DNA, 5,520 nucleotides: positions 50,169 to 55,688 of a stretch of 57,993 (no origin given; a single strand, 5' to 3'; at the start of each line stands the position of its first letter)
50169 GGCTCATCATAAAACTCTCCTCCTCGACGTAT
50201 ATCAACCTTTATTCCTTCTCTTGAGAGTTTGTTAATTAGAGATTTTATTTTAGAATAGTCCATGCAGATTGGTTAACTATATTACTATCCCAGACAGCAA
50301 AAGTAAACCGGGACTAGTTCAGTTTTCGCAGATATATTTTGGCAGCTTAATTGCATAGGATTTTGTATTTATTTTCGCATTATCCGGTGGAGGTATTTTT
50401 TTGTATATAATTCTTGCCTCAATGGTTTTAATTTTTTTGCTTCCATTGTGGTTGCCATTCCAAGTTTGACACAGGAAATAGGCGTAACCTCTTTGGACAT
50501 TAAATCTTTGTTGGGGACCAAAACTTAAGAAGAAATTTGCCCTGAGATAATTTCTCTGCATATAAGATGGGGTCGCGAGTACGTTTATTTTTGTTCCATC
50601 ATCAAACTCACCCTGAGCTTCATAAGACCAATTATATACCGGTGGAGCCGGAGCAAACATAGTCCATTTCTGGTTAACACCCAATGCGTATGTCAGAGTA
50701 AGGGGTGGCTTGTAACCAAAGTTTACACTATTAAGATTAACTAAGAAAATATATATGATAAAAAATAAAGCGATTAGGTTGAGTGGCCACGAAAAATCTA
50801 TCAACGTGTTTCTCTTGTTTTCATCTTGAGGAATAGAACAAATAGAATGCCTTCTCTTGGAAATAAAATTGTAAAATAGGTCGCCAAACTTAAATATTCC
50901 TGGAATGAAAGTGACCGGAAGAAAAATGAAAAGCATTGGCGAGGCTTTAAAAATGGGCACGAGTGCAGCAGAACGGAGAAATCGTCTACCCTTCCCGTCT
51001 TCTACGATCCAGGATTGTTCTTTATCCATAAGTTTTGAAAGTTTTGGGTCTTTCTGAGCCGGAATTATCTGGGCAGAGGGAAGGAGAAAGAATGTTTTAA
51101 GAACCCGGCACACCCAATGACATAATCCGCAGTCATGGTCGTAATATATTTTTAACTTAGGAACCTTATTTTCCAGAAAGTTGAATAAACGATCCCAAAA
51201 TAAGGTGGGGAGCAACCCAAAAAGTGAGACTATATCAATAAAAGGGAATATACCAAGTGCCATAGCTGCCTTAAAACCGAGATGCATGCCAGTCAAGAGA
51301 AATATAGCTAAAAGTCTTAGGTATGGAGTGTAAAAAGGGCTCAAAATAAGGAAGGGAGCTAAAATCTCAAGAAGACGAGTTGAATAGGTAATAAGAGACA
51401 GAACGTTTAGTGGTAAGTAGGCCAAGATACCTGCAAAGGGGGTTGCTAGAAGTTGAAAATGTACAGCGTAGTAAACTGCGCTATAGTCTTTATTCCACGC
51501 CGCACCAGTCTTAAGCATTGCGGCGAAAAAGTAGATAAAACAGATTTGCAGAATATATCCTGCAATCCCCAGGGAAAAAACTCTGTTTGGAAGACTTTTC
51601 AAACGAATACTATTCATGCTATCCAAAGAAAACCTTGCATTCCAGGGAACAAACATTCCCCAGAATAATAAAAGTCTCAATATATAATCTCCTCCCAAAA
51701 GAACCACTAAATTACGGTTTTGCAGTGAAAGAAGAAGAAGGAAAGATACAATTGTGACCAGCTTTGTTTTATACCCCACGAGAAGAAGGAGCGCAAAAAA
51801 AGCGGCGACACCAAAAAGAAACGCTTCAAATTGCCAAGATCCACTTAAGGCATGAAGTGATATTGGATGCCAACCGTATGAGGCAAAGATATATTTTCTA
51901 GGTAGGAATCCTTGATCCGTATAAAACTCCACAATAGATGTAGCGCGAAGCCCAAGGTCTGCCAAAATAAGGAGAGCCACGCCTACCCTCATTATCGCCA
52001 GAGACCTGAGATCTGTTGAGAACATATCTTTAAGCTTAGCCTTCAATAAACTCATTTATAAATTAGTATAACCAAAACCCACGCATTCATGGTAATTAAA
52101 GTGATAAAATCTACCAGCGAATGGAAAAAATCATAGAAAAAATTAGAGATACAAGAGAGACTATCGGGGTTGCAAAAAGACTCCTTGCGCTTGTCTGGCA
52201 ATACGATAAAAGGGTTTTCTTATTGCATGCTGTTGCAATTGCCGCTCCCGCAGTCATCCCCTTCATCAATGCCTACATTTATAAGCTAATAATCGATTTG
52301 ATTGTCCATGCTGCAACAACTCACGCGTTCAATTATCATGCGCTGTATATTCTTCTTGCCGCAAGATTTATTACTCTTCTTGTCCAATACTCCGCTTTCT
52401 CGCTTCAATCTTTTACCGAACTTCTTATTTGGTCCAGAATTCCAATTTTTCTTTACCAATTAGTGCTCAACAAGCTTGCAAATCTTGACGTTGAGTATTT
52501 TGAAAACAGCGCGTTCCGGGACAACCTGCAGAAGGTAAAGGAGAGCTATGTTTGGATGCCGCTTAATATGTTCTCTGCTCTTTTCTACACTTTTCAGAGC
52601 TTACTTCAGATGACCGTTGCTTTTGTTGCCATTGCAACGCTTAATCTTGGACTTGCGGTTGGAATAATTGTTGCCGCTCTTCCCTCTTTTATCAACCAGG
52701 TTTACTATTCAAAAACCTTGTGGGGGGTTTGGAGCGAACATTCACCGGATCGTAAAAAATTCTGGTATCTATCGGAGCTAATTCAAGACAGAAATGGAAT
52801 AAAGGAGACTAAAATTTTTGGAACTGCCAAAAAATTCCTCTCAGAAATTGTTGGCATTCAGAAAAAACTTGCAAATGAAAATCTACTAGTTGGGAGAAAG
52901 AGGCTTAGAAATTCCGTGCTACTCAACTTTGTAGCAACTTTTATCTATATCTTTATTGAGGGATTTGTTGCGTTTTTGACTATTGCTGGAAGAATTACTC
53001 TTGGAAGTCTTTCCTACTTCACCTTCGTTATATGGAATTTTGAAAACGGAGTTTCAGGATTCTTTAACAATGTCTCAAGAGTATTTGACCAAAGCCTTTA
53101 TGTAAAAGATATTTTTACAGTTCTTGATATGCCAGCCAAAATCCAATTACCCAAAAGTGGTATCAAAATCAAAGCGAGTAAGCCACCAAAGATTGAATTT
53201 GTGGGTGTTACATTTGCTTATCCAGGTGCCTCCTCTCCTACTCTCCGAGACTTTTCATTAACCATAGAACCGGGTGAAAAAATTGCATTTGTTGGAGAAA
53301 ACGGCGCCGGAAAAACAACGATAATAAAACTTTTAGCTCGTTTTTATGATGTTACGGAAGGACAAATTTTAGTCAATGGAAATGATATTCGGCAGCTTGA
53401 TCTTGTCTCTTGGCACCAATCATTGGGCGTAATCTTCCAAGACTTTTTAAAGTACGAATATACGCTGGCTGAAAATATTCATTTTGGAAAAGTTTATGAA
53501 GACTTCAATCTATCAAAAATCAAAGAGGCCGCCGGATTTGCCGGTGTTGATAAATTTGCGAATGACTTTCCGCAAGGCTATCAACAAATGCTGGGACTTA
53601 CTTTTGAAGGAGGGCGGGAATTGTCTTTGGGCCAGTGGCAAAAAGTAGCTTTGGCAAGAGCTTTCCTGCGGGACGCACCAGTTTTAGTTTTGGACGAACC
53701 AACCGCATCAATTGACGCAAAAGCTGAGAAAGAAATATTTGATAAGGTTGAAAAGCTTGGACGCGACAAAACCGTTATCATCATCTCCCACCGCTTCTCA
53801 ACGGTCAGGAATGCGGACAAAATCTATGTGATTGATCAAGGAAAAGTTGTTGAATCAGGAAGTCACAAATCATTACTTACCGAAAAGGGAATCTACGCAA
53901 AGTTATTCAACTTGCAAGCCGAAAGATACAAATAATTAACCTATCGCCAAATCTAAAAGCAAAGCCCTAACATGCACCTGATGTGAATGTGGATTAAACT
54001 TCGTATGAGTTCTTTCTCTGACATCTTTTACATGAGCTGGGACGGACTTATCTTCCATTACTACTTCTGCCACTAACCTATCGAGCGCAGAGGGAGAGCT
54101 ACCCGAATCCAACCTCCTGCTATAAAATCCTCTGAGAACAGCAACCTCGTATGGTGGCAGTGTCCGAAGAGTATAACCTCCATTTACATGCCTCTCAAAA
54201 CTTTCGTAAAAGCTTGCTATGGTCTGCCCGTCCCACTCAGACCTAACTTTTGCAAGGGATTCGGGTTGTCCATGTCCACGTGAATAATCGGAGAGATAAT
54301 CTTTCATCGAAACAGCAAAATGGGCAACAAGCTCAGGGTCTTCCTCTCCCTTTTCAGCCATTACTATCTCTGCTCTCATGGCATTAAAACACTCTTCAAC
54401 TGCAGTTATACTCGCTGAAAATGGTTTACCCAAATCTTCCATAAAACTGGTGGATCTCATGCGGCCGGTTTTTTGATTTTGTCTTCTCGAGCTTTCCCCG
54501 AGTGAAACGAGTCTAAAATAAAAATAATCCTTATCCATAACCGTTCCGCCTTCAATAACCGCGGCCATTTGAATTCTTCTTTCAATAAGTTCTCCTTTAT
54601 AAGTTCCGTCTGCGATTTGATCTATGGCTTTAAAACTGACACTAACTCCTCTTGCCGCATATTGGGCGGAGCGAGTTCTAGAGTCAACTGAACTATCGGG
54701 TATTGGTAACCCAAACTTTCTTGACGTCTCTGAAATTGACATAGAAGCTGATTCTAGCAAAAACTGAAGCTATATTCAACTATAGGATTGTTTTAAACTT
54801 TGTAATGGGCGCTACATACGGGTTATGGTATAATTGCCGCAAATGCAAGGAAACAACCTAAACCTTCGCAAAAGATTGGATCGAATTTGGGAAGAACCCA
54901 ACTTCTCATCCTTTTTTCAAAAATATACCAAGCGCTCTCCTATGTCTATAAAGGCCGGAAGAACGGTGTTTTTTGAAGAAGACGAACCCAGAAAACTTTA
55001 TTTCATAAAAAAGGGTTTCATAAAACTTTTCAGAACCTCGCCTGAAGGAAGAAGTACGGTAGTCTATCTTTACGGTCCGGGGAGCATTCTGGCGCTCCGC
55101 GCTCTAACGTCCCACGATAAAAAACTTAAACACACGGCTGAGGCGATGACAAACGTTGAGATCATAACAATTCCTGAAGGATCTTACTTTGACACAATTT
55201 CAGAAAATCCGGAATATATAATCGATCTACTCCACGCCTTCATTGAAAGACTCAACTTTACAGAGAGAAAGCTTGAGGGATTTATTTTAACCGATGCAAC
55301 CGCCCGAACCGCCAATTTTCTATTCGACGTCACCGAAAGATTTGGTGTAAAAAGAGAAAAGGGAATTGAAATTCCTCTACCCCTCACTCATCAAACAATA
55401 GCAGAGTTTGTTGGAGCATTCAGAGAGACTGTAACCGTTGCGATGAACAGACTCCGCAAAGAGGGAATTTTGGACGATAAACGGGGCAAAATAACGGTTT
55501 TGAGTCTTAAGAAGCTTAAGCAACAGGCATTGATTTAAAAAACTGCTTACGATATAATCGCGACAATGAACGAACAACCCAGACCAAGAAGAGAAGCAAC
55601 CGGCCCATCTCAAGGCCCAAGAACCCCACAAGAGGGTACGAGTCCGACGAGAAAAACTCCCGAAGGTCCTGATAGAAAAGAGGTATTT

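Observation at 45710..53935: YcaO/SagB azoline-type RiPP locus with a non-canonical accessory set in a CPR-like genome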

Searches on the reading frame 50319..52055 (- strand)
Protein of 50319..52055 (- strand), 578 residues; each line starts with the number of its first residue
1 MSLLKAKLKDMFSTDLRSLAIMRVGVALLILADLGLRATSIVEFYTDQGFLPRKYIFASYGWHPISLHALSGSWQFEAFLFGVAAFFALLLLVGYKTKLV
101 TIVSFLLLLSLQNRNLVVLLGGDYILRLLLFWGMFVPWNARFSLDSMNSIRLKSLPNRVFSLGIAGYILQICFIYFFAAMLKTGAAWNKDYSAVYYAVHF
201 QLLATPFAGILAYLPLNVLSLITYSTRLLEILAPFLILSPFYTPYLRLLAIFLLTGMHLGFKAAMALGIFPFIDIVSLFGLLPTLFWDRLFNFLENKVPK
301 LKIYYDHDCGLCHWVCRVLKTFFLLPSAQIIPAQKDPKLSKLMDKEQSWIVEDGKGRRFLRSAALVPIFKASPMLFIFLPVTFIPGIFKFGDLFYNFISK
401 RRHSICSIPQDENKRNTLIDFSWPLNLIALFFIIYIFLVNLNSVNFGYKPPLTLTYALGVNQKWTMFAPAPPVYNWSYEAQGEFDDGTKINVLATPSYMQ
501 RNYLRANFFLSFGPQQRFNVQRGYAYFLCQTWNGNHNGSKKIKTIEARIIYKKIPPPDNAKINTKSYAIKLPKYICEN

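Call 3: search_protein_families(library=pfam, proteins=[window:50319-52055:-], max_evalue=0.01)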
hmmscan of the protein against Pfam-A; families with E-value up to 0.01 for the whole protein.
window:50319-52055:- (578 aa): 1 family
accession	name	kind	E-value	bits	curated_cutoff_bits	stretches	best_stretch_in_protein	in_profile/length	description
PF04134.17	DCC1-like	-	1.2e-09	39.8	27.8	1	303-405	1-110/113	DCC1-like thiol-disulfide oxidoreductase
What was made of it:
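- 50319..52055 (-): HTTM-DCC fusion membrane protein (578 aa). An optional, lineage-specific member of the cluster. DCC1-like, 39.8 bits (call 3).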

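Call 4: search_protein_families(library=ncbifam, proteins=[window:50319-52055:-], max_evalue=0.01)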
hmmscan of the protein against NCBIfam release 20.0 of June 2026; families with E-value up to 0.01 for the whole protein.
window:50319-52055:- (578 aa): 1 family
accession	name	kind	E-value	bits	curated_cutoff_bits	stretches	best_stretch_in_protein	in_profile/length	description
TIGR04033.1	export_SdpB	subfamily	3.9e-05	23.4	178.4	1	71-273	60-261/276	sporulation-delaying protein SdpB family protein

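Call 33: search_protein_families(library=pfam, proteins=[window:50319-52055:-], max_evalue=10)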
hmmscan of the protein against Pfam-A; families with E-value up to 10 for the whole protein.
window:50319-52055:- (578 aa): 1 family
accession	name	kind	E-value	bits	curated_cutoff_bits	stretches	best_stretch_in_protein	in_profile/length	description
PF04134.17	DCC1-like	-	1.2e-09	39.8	27.8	1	303-405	1-110/113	DCC1-like thiol-disulfide oxidoreductase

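Call 45: search_solved_structures(query=window:50319-52055:-, max_evalue=10)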
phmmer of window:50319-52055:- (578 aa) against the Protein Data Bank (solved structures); distinct sequences matched with E-value up to 10: 0.

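Call 77: search_protein_representatives(protein=window:50319-52055:-)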
Query: 578 residues. Proteins with E-value up to 0.001 (for the whole library): 6619; up to 1e-10: 4755; up to 1e-30: 2356. The best 150 are listed.
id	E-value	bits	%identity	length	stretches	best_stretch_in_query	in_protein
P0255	1.2e-156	539.3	48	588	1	5-562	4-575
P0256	5.2e-123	428.3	47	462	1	4-443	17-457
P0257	7.7e-123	427.7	41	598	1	1-576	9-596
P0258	2.5e-121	422.7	40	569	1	1-547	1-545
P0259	3.1e-109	382.8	39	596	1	2-562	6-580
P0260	1.2e-105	371.0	47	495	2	5-291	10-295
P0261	2.9e-103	363.0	39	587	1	6-553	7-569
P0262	3.3e-101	356.3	39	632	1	5-547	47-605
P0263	1.9e-100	353.7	38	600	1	4-547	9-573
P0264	4.9e-97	342.5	38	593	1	10-545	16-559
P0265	1.5e-96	340.9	38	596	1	9-552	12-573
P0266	5.7e-96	339.0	36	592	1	7-558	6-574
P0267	1.2e-95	337.9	39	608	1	8-557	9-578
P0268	1.7e-95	337.4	37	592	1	7-549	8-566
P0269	2.8e-95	336.7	36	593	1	9-561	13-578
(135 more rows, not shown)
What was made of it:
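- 50319..52055 (-): The family has more than 6,600 representative clusters (call 77).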

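Call 80: search_protein_families(library=pfam, alignment_id=A5, max_evalue=0.01)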
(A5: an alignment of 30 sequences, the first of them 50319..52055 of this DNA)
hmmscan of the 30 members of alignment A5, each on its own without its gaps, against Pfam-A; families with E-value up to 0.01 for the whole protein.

A. member 1, window:50319-52055:- (578 aa): 1 family
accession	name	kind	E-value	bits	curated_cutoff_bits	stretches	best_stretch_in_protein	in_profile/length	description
PF04134.17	DCC1-like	-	1.2e-09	39.8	27.8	1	303-405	1-110/113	DCC1-like thiol-disulfide oxidoreductase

B. families by the number of members that match (of 30 scanned): 4 families
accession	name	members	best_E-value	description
PF04134.17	DCC1-like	29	1.2e-11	DCC1-like thiol-disulfide oxidoreductase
PF05090.19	HTTM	10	3.4e-12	HTTM domain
PF07681.17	DoxX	3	0.00042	DoxX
PF19136.5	DUF5819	2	0.0058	Family of unknown function (DUF5819)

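Call 81: search_solved_structures(query=A5, max_evalue=1, show_alignments=1)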
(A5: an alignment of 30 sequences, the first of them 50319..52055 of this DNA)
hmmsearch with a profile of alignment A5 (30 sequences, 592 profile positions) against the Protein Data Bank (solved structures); distinct sequences matched with E-value up to 1: 9.
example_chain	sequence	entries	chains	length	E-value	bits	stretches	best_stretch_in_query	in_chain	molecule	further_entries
9wfn_A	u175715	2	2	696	8.6e-05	24.4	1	18-281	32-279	Vitamin K-dependent gamma-carboxylase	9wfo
9wf2_A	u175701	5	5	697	8.6e-05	24.4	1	18-281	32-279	Vitamin K-dependent gamma-carboxylase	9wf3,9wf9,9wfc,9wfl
9l20_A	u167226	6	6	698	8.6e-05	24.4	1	18-281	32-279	Vitamin K-dependent gamma-carboxylase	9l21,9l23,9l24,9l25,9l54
9bvk_A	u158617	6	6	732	0.00011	24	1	18-281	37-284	Vitamin K-dependent gamma-carboxylase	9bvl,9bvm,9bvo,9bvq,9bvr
9bvp_A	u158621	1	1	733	0.00011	24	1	18-281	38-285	Vitamin K-dependent gamma-carboxylase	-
13ib_A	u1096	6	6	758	0.00015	23.6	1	18-281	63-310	Vitamin K-dependent gamma-carboxylase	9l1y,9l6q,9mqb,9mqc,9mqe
9bum_A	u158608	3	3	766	0.00016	23.5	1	18-281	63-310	Vitamin K-dependent gamma-carboxylase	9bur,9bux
9l6r_A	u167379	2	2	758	0.006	18.3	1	18-281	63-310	Vitamin K-dependent gamma-carboxylase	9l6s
5tv2_A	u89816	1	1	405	0.84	11.2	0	362-425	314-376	Elongation factor G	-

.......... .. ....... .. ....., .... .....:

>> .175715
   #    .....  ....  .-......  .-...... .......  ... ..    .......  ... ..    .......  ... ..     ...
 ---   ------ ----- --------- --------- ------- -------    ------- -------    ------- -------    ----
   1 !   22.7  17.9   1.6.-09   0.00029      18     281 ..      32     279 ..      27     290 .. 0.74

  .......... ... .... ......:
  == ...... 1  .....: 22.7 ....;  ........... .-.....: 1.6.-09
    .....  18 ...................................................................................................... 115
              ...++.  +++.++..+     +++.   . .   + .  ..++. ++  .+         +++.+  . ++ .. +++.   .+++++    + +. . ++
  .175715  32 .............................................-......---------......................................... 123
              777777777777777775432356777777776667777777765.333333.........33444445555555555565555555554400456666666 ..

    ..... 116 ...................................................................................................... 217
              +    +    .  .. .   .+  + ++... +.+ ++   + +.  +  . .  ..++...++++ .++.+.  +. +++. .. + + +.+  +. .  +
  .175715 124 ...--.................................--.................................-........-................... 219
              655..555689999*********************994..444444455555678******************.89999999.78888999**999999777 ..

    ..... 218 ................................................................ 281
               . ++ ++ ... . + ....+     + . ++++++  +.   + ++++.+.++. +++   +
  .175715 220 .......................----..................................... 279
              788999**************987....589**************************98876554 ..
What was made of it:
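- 50319..52055 (-): HTTM confirmed at family level, with similarity to GGCX including the conserved Lys (calls 80, 81).
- On HTTM-DCC membrane oxidoreductases: HTTM is confirmed only at family level: 10 of 30 homologues hit PF05090, and the profile hits GGCX at E = 8.6e-5 with K182 aligned to the Lys of vkKLDADW (calls 80, 81).
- Checked: It is confirmed at family level: 10 of 30 homologues hit Pfam HTTM, and the family profile hits the membrane domain of human gamma-carboxylase at E = 8.6e-5 (calls 80, 81).
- Tried and rejected: HTTM showed up only with a family alignment (calls 80, 81).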

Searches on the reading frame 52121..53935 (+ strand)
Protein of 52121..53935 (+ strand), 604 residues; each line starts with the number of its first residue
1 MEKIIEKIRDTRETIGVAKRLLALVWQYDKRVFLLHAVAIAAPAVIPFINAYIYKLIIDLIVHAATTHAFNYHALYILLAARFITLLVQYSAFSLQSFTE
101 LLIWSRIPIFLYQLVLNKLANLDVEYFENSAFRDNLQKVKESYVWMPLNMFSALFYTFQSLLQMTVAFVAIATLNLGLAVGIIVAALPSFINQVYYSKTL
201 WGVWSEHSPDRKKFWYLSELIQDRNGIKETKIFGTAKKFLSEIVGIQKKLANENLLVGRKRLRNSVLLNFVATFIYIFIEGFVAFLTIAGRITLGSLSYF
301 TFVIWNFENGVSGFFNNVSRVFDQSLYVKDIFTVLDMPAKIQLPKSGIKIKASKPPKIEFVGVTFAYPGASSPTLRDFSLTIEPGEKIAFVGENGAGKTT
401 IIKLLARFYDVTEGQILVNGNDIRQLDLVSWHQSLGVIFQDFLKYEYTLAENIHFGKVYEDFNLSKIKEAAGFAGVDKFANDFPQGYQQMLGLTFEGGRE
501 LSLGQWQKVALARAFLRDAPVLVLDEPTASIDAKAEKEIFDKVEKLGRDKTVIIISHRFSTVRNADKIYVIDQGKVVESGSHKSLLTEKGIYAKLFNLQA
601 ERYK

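Call 3: search_protein_families(library=pfam, proteins=[window:52121-53935:+], max_evalue=0.01)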
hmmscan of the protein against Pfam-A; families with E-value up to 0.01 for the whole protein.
window:52121-53935:+ (604 aa): 5 families
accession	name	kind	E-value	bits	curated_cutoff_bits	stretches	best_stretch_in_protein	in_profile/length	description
PF00005.33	ABC_tran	-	3.3e-32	112.4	25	1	375-529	1-137/137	ABC transporter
PF13304.12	AAA_21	-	4.1e-09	37.4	27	1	499-557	236-298/304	AAA domain, putative AbiEii toxin, Type IV TA system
PF02463.25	SMC_N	-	1.1e-06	28.7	40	1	500-573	136-213/220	RecF/RecN/SMC N terminal domain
PF13175.12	AAA_15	-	7.1e-05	23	32.1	1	375-426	14-68/374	AAA ATPase domain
PF13476.12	AAA_23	-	0.0037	18.4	27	1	381-405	14-39/201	AAA domain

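Call 4: search_protein_families(library=ncbifam, proteins=[window:52121-53935:+], max_evalue=0.01)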
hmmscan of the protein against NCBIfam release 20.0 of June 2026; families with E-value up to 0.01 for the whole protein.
window:52121-53935:+ (604 aa): 190 families (the best 25 are shown)
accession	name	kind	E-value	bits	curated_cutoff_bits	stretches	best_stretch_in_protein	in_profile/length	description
TIGR02203.1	MsbA_lipidA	equivalog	1.3e-81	274.8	602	1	19-600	3-570/572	lipid A export permease/ATP-binding protein MsbA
TIGR02204.1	MsbA_rel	hypoth_equivalog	6.1e-79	266.2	780.4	1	21-599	9-575/576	ABC transporter, permease/ATP-binding protein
NF045513.1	HepA_fam_ABC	equivalog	2.6e-72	244.2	725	1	72-599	95-609/610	heterocyst formation ABC transporter subunit HepA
NF008381.0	PRK11176.1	equivalog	2.2e-70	237.7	867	1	266-600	253-580/582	lipid A ABC transporter ATP-binding protein/permease MsbA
TIGR01846.1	type_I_sec_HlyB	subfamily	4.4e-70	236.8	725.55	1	44-601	152-694/694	type I secretion system permease/ATPase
TIGR03375.1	type_I_sec_LssB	subfamily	2.5e-69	234.3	693.1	1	211-588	323-691/696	type I secretion system permease/ATPase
NF052233.1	CphA_assoc_ABC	equivalog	5.2e-69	233.4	880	1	33-602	190-746/766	cyanophycin metabolism-associated ABC transporter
TIGR03796.1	NHLM_micro_ABC1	equivalog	6.2e-69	233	853.3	1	48-596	171-709/710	NHLP family bacteriocin export ABC transporter peptidase/permease/ATPase subunit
NF010178.0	PRK13657.1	equivalog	3.6e-68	230.4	733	1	273-598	253-569/588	glucan ABC transporter ATP-binding protein/ permease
TIGR00958.1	3a01208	subfamily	1e-64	219.1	874.6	1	269-595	392-710/711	antigen peptide transporter 2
NF008364.0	PRK11160.1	equivalog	6.1e-63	213.3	630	1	149-596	136-572/575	heme ABC transporter ATP-binding protein/permease CydC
TIGR02857.1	CydD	equivalog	1.1e-62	212.7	435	1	201-570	166-528/529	thiol reductant ABC exporter subunit CydD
TIGR01193.1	bacteriocin_ABC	subfamily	7e-59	200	523.85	1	22-597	148-707/708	peptide cleavage/export ABC transporter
TIGR03797.1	NHLM_micro_ABC2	equivalog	2.6e-57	194.8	709.4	1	19-599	124-685/686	NHLP bacteriocin export ABC transporter permease/ATPase subunit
TIGR01192.1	chvA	subfamily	1.2e-55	189.3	585.4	1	271-596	248-567/585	glucan export ABC transporter ATP-binding protein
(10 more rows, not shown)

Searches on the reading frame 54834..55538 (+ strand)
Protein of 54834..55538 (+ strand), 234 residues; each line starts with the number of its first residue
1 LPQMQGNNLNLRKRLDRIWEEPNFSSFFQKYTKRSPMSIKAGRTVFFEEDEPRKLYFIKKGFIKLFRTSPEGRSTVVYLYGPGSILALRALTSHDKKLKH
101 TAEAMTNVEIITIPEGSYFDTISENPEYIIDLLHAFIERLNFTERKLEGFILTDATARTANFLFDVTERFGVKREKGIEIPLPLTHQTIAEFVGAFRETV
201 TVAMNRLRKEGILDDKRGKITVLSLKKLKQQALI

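Call 33: search_protein_families(library=pfam, proteins=[window:54834-55538:+], max_evalue=10)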
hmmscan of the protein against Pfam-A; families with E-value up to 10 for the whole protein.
window:54834-55538:+ (234 aa): 4 families
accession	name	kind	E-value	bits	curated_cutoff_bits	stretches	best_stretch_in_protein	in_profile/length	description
PF00027.35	cNMP_binding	-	1.4e-16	60.7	27.5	1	38-122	3-86/89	Cyclic nucleotide-binding domain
PF13545.12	HTH_Crp_2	-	1.6e-16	60.5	27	1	158-230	2-69/70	Crp-like helix-turn-helix domain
PF00325.26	Crp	-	2.9e-06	27.3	21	1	182-212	1-31/32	Bacterial regulatory proteins, crp family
PF00392.27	GntR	-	0.031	14.4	27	1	184-219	24-60/64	Bacterial regulatory proteins, gntR family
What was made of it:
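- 54834..55538 (+): CRP/FNR-type regulator; possibly associated. cNMP_binding plus HTH_Crp_2 (call 33).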
